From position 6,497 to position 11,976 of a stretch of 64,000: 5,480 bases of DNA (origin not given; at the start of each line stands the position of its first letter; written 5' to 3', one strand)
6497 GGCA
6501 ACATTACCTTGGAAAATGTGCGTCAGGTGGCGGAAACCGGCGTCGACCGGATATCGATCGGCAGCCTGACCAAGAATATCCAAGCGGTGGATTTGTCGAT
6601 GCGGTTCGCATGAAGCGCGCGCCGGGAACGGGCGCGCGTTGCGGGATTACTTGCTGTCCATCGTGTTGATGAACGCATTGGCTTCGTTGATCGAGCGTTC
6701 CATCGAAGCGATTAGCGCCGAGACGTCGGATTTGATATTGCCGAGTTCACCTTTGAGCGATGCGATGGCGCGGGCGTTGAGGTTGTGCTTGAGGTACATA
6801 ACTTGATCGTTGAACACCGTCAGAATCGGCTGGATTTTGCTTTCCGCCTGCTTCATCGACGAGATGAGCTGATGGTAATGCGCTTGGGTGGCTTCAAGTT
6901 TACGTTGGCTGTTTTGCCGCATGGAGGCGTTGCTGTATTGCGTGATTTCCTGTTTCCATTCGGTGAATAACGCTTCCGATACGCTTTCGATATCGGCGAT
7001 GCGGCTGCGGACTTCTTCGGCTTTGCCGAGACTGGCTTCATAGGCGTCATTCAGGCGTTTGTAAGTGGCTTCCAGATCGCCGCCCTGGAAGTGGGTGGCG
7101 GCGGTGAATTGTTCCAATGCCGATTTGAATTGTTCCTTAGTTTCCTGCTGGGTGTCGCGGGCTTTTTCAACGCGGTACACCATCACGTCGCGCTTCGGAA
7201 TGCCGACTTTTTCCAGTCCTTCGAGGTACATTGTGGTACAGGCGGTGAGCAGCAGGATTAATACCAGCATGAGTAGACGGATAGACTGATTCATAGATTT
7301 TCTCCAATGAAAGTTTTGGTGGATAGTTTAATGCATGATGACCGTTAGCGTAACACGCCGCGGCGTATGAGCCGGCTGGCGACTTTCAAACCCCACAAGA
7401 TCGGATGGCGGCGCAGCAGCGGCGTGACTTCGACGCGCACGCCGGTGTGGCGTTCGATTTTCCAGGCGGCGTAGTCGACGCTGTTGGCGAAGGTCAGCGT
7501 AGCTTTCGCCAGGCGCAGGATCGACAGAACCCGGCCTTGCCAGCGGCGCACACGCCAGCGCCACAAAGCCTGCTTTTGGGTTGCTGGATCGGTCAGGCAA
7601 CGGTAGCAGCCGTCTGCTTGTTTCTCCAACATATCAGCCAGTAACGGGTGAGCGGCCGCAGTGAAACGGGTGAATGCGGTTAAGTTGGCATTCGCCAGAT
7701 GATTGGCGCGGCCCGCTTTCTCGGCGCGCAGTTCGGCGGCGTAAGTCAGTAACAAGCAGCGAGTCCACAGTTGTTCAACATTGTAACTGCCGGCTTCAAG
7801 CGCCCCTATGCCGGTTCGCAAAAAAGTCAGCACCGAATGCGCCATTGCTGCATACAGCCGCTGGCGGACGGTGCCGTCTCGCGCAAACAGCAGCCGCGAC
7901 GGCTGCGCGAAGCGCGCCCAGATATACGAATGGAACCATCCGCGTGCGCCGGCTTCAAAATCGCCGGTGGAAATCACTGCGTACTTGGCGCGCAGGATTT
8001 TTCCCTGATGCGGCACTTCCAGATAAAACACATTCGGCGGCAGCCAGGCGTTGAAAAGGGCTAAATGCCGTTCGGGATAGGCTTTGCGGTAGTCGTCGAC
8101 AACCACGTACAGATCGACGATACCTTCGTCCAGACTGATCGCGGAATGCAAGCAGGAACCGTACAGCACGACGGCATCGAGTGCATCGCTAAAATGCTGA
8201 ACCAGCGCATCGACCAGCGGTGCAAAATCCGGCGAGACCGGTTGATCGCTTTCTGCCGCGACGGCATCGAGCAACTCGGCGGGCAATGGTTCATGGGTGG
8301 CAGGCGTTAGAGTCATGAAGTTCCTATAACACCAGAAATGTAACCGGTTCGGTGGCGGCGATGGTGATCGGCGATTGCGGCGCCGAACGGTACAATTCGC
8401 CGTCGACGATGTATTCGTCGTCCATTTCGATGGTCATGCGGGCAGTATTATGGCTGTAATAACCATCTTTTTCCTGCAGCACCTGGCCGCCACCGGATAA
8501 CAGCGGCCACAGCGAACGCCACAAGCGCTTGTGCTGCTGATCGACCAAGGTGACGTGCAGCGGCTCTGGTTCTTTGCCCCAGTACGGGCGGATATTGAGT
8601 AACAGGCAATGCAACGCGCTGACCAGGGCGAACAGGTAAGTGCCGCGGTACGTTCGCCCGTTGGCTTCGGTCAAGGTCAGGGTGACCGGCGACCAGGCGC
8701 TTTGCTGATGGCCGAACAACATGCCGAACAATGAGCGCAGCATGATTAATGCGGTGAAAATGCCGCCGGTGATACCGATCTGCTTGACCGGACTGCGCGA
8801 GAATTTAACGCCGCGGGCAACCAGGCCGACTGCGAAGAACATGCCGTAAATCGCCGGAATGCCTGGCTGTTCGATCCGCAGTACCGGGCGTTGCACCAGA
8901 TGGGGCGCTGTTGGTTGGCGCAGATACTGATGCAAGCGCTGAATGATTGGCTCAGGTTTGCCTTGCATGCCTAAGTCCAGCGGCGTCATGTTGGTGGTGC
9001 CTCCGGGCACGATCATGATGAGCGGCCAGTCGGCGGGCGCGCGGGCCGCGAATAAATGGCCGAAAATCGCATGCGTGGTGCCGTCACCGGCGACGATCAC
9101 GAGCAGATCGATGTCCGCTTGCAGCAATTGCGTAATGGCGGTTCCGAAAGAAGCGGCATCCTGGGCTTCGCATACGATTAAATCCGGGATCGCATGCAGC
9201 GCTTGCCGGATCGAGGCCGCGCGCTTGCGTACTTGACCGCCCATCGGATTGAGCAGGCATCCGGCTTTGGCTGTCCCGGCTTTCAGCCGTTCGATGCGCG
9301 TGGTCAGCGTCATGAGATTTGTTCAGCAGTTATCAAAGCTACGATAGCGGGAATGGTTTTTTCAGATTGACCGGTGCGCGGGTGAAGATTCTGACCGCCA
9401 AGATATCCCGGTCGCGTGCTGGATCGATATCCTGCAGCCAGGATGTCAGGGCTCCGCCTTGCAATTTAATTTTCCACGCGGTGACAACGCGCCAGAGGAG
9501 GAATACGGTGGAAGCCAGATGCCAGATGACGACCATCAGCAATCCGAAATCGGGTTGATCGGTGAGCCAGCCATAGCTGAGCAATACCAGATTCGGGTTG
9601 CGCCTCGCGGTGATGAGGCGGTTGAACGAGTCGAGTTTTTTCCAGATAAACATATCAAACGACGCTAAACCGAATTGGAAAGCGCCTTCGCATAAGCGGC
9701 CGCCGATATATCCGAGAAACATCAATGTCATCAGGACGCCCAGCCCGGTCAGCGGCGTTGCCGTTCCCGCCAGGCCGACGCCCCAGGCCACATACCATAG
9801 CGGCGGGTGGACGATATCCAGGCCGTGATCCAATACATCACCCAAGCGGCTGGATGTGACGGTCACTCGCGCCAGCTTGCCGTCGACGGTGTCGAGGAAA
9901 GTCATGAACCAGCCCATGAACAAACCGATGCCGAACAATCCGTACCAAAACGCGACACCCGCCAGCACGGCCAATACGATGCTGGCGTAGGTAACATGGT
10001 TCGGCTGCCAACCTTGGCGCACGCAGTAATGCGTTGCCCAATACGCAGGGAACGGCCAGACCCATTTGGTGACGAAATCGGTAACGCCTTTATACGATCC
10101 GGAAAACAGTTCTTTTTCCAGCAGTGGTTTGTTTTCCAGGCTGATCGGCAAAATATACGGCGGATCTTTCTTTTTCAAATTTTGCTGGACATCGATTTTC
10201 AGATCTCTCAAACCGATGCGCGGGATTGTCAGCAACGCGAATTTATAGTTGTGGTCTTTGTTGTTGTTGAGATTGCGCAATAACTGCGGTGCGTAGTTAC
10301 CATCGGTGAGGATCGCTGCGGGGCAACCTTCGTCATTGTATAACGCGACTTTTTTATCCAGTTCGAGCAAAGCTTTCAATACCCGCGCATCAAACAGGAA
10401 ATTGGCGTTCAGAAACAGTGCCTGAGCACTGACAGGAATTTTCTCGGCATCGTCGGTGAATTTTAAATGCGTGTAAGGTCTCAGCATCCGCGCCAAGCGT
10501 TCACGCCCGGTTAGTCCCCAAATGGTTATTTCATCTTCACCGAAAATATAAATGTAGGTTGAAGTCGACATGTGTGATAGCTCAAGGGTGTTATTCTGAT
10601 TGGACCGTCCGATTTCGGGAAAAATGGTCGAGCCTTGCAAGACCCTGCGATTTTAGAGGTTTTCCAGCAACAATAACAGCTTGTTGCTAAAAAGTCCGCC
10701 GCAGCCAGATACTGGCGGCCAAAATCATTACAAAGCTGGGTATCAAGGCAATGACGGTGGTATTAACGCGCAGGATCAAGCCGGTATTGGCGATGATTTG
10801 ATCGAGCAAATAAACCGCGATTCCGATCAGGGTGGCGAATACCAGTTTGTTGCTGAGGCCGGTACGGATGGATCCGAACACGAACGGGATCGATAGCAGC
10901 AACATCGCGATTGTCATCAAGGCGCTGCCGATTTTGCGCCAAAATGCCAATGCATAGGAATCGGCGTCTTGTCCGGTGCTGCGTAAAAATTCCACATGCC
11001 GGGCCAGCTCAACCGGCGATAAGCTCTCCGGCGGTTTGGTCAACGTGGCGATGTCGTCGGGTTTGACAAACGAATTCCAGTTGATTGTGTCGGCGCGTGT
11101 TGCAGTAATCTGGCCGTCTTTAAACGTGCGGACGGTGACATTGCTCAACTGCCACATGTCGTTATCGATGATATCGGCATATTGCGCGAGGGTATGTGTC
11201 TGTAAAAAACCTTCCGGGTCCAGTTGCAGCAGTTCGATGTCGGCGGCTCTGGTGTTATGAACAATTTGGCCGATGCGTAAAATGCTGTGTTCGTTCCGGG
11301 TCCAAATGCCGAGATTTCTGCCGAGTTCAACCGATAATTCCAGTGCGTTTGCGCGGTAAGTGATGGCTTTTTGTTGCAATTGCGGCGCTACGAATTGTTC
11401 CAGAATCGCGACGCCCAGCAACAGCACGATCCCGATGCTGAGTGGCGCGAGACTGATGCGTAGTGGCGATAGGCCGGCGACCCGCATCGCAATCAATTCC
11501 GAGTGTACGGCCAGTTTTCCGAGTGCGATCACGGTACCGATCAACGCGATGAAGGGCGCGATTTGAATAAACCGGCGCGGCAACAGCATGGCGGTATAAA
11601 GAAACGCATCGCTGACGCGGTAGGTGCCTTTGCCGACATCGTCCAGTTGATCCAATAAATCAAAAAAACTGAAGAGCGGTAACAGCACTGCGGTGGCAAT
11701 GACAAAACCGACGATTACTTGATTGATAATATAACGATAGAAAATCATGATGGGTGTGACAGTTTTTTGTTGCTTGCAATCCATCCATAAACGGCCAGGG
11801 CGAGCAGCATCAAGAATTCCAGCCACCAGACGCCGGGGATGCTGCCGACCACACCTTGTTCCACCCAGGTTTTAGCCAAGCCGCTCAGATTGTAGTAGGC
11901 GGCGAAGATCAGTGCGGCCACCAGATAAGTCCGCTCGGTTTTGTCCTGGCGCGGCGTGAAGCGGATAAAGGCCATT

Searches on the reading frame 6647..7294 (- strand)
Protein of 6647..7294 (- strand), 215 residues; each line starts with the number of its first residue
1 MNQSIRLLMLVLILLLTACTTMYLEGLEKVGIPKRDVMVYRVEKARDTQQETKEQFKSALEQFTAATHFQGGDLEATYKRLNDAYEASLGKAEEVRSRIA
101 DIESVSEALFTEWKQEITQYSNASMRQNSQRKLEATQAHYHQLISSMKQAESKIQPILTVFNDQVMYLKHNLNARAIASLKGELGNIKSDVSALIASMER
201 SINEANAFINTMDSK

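Call 31: search_protein_families(library=pfam, proteins=[window:6647-7294:-], max_evalue=0.00001)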
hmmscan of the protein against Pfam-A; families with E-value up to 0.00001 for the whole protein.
window:6647-7294:- (215 aa): 1 family
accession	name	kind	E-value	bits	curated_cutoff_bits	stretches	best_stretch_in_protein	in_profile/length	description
PF11172.13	DUF2959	-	1.4e-82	277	26.8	1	23-212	1-190/190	Protein of unknown function (DUF2959)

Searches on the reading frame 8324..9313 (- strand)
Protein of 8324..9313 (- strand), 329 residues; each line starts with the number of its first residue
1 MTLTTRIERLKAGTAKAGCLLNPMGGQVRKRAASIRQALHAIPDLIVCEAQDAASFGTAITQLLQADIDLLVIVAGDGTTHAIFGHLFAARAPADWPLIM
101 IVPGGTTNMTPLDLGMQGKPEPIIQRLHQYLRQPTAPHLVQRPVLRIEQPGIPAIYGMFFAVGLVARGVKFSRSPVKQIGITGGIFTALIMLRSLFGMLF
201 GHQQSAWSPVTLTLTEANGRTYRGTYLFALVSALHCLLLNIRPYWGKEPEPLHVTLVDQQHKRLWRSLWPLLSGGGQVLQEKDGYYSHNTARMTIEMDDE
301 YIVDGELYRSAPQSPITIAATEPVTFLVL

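Call 31: search_protein_families(library=pfam, proteins=[window:8324-9313:-], max_evalue=0.00001)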
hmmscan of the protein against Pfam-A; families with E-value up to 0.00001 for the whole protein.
window:8324-9313:- (329 aa): 1 family
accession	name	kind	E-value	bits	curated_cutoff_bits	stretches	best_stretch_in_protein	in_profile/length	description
PF00781.29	DAGK_cat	-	1.7e-11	44.3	23.6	1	19-128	4-113/125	Diacylglycerol kinase catalytic domain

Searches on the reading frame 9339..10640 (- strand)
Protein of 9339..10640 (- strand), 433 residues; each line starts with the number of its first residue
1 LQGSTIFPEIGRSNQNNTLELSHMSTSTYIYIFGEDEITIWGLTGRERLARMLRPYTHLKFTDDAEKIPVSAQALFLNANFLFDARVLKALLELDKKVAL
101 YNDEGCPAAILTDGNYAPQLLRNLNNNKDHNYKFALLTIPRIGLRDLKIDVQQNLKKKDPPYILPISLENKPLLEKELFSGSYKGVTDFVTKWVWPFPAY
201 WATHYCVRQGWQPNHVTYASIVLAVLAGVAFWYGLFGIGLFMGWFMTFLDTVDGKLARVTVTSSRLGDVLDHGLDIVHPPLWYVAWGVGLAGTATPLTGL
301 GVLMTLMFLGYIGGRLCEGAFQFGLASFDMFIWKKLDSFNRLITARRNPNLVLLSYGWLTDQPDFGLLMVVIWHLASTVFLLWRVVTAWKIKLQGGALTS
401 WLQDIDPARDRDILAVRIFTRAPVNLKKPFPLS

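Call 31: search_protein_families(library=pfam, proteins=[window:9339-10640:-], max_evalue=0.00001)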
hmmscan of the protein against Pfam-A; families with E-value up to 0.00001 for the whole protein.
window:9339-10640:- (433 aa): 1 family
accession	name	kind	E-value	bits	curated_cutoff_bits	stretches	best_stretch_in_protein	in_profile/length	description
PF01066.26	CDP-OH_P_transf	-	4.1e-08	34.2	22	1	213-291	4-79/152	CDP-alcohol phosphatidyltransferase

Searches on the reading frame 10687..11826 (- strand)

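Call 31: search_protein_families(library=pfam, proteins=[window:10687-11826:-], max_evalue=0.00001)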
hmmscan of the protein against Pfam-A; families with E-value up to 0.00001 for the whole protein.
window:10687-11826:- (379 aa): 1 family
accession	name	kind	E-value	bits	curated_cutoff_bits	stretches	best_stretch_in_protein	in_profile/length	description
PF03739.19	LptF_LptG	-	2.1e-69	234.7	27.9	1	31-377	1-353/353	Lipopolysaccharide export system permease LptF/LptG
